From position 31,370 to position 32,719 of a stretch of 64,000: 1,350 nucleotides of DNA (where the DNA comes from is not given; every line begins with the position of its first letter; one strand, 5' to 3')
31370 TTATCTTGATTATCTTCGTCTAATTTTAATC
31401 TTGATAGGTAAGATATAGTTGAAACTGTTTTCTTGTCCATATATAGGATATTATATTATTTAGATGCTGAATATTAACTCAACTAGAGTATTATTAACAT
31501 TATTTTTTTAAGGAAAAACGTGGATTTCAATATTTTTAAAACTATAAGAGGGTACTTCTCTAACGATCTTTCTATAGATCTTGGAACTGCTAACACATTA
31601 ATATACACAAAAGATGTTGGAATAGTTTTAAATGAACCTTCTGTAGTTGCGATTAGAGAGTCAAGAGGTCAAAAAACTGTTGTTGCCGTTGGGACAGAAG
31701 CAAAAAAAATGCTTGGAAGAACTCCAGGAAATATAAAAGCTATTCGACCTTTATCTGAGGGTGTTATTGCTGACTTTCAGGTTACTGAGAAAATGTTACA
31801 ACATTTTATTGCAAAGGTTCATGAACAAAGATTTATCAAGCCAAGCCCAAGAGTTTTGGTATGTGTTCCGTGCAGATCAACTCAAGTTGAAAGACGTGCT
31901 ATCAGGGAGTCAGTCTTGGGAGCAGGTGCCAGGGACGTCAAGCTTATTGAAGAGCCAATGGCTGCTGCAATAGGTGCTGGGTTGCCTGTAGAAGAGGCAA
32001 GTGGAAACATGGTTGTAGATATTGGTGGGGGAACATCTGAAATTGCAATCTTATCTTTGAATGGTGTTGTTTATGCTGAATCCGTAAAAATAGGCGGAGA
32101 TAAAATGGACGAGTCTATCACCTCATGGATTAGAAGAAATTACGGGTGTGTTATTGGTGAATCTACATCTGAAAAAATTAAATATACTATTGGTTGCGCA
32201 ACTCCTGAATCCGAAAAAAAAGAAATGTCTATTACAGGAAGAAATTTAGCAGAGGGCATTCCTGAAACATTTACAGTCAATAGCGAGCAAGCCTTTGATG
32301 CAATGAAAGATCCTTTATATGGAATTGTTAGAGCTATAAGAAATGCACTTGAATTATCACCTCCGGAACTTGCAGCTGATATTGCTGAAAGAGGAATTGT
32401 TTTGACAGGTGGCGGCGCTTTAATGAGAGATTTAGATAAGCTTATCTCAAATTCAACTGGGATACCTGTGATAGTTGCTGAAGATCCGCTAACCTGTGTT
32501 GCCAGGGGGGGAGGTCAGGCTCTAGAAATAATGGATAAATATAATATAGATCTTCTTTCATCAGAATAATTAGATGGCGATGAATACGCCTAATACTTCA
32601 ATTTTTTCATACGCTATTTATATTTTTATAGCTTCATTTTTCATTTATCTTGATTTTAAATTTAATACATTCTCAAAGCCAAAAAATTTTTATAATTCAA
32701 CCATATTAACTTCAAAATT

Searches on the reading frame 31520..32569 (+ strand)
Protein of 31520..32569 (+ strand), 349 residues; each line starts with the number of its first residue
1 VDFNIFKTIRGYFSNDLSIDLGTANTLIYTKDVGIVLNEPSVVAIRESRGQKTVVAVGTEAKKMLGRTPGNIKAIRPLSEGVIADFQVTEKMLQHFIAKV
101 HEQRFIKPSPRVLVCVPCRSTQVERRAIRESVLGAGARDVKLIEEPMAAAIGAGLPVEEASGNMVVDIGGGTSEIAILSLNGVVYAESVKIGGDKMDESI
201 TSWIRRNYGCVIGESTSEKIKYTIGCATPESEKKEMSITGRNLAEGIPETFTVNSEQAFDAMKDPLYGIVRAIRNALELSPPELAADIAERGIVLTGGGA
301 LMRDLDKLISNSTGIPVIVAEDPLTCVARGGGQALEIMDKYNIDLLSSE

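Call 28: find_encoding_contigs(protein=window:31520-32569:+, flank=10000, max_places=1)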
Protein window:31520-32569:+ (349 aa): 24 contigs read that carry it; 1 place shown.
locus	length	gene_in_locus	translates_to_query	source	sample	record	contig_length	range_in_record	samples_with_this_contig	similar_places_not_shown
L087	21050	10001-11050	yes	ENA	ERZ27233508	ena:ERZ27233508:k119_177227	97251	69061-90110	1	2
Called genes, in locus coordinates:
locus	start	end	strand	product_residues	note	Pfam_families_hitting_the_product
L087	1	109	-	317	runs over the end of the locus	PF13793:Pribosyltran_N, PF00156:Pribosyltran, PF14572:Pribosyl_synth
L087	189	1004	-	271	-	PF00288:GHMP_kinases_N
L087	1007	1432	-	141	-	-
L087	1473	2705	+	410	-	PF05201:GlutR_N, PF01488:Shikimate_DH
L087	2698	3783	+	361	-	PF03462:PCRF, PF00472:RF-1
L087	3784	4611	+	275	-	PF05175:MTS, PF13847:Methyltransf_31 (weak)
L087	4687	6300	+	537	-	PF00501:AMP-binding, PF13193:AMP-binding_C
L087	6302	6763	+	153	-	PF01575:MaoC_dehydratas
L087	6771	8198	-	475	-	PF02934:GatB_N, PF02637:GatB_Yqey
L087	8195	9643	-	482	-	PF01425:Amidase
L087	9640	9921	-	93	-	PF02686:GatC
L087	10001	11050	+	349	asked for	PF00022:Actin (weak), PF06723:MreB_Mbl, PF00012:HSP70, PF11104:PilM_2 (faint), PF14450:FtsA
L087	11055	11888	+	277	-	PF04085:MreC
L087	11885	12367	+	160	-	-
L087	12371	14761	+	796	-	PF13116:YhdP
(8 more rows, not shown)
